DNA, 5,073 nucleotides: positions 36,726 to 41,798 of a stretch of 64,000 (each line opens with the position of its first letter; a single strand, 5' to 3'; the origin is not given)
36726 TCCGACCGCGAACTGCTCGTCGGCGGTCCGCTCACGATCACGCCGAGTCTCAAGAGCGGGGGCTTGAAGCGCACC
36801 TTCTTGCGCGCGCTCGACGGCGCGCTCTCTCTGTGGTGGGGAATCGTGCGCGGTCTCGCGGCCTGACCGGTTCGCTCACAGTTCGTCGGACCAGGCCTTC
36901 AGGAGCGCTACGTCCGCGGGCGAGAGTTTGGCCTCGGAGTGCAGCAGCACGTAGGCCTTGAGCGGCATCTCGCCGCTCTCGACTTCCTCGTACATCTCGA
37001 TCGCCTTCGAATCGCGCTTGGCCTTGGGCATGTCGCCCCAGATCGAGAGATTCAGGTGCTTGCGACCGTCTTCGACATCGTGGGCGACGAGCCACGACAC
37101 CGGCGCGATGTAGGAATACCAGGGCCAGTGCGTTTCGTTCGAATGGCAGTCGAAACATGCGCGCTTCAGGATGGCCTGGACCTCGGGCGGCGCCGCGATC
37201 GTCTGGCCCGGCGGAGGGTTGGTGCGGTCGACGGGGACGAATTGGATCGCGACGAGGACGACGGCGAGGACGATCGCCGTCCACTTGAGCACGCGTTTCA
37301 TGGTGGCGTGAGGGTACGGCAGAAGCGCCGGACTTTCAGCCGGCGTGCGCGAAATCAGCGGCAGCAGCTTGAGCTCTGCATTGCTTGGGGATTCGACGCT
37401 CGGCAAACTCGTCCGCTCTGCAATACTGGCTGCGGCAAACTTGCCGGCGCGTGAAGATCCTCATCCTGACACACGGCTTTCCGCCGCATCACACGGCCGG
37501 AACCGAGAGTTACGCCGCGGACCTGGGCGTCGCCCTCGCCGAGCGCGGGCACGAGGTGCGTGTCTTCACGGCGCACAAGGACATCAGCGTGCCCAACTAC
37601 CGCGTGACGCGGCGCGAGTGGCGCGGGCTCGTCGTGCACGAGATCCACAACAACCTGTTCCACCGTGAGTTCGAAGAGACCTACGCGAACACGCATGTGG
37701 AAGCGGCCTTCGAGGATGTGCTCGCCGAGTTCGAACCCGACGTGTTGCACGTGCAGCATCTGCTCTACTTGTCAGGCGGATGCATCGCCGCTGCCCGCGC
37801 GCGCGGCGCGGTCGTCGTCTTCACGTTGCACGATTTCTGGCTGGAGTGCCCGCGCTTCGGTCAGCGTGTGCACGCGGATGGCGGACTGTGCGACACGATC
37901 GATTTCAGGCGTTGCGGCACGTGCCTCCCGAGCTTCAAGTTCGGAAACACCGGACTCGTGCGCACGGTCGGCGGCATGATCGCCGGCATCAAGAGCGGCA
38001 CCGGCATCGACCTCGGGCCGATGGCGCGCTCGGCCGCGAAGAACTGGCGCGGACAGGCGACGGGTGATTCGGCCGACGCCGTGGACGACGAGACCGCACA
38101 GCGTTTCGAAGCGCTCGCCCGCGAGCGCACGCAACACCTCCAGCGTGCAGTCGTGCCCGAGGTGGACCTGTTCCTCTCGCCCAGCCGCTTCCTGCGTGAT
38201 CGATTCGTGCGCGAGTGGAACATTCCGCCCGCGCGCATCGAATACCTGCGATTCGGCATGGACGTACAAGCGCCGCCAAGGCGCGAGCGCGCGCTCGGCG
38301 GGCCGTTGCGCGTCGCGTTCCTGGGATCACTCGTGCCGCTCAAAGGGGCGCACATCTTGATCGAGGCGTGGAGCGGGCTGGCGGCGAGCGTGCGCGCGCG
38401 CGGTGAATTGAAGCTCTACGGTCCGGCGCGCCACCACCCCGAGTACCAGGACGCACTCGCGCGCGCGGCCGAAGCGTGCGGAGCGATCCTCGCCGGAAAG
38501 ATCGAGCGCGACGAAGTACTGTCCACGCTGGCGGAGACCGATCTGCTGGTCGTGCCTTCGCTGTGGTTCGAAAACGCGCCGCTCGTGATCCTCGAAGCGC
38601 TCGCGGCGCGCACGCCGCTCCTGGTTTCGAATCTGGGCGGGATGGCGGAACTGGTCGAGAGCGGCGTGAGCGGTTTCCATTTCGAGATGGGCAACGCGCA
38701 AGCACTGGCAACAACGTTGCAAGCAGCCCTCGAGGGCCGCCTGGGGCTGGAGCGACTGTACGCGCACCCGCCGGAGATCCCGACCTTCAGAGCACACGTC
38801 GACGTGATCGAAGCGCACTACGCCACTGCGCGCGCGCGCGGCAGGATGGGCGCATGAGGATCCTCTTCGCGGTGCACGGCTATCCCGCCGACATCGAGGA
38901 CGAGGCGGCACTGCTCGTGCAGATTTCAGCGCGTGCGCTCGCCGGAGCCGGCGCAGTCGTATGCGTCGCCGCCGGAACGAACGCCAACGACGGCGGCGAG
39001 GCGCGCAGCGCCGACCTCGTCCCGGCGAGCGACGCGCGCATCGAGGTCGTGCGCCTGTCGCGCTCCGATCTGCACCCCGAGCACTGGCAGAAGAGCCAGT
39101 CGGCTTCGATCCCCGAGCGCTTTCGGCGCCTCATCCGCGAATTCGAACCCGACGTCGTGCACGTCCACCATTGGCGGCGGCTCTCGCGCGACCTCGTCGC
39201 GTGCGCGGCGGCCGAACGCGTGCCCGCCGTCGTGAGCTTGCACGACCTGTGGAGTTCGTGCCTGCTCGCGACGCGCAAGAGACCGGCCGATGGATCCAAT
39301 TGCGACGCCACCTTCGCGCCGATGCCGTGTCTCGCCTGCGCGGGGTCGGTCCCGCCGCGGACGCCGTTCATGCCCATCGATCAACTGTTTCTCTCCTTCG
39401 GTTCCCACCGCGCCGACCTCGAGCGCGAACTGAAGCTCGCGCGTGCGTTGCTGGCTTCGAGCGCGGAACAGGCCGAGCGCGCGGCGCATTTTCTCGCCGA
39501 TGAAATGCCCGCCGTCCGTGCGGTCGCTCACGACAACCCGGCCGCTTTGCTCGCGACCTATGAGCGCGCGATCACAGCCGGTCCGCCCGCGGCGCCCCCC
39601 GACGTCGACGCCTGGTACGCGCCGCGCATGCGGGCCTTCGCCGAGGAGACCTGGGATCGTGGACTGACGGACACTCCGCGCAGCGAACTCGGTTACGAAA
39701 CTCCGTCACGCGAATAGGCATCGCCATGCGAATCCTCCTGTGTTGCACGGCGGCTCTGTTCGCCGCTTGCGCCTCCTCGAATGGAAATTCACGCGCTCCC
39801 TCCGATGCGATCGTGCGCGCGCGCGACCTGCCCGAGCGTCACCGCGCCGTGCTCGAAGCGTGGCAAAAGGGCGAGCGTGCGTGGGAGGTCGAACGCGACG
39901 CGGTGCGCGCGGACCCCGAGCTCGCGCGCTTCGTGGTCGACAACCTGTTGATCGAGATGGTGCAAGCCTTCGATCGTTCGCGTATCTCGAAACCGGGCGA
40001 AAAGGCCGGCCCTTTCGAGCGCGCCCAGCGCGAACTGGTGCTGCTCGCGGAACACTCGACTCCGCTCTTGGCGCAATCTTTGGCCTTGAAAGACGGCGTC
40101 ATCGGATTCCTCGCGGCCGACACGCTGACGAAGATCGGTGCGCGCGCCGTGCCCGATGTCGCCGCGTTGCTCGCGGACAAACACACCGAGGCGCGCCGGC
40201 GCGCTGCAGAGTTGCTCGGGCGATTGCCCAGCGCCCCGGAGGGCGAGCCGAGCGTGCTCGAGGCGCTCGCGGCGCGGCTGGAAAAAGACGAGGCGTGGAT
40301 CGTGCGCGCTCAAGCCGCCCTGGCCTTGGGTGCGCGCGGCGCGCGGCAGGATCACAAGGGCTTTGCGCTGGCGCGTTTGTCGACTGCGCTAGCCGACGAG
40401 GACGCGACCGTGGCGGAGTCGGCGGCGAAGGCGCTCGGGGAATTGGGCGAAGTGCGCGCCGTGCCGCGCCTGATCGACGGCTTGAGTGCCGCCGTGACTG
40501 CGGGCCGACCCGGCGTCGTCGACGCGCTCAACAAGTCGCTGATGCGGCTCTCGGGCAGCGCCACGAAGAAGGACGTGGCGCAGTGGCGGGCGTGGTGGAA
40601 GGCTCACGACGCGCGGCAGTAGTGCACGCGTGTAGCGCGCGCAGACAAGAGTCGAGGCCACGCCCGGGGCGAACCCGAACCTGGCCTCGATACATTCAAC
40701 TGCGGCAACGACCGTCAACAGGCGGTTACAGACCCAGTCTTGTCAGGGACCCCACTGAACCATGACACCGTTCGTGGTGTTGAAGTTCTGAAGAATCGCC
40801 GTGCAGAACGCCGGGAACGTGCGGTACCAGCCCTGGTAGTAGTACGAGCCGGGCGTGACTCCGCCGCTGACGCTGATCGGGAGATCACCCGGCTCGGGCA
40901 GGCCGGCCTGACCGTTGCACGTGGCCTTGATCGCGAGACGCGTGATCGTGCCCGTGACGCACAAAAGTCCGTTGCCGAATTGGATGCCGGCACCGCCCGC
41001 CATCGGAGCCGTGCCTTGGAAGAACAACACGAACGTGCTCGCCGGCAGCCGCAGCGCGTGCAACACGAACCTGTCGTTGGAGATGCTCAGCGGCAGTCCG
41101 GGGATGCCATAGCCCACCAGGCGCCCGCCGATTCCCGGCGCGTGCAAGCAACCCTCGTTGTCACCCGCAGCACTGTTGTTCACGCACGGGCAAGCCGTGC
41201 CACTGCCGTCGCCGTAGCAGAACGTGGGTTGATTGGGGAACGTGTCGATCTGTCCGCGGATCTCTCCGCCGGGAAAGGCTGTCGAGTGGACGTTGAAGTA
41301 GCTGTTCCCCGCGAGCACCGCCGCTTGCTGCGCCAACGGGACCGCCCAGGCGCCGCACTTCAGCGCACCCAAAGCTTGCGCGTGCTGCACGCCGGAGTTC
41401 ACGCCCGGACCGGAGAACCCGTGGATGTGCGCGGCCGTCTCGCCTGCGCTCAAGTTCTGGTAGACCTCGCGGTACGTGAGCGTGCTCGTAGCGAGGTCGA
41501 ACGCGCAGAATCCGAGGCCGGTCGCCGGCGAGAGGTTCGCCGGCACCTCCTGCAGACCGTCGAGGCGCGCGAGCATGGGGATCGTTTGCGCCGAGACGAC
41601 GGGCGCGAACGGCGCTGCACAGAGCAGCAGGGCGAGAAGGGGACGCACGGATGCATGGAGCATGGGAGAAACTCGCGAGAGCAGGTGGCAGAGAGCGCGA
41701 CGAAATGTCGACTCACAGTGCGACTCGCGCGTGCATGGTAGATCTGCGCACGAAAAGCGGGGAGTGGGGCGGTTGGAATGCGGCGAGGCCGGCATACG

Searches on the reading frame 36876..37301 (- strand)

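Call 59: search_protein_families(library=pfam, proteins=[window:36876-37301:-], max_evalue=0.01)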
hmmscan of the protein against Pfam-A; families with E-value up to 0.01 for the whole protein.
window:36876-37301:- (141 aa): 1 family
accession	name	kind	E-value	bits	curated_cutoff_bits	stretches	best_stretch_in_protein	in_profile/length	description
PF14376.11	Haem_bd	-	5.7e-45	153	27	1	14-138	1-131/133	Haem-binding domain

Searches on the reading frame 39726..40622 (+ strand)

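Call 59: search_protein_families(library=pfam, proteins=[window:39726-40622:+], max_evalue=0.01)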
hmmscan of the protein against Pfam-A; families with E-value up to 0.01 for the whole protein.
window:39726-40622:+ (298 aa): 4 families
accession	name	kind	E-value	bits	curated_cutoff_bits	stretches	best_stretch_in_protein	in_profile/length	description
PF13646.12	HEAT_2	-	9.9e-16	58.3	27.7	2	128-202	18-88/88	HEAT repeats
PF02985.28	HEAT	-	9.5e-09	35.2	23.5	0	218-243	5-30/31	HEAT repeat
PF13513.12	HEAT_EZ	-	0.0004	21.3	27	1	191-240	1-55/55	HEAT-like repeat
PF03130.22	HEAT_PBS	-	0.00042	21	20.9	1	229-253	1-25/27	PBS lyase HEAT-like repeat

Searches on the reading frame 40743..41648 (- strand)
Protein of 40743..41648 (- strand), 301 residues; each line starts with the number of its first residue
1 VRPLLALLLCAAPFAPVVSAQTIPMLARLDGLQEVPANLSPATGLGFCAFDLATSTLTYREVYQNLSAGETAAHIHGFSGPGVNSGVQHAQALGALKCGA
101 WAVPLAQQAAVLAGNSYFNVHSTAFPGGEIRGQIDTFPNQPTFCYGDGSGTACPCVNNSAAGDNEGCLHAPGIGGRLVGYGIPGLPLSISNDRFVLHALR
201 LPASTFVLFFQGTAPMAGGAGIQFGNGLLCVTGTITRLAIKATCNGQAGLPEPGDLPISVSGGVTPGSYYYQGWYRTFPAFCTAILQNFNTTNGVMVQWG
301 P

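Call 59: search_protein_families(library=pfam, proteins=[window:40743-41648:-], max_evalue=0.01)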
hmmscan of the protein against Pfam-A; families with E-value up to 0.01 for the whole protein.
window:40743-41648:- (301 aa): 1 family
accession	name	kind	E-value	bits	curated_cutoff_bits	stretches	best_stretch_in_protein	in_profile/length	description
PF07452.17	CHRD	-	2e-19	71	24.1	1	27-134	3-117/117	CHRD domain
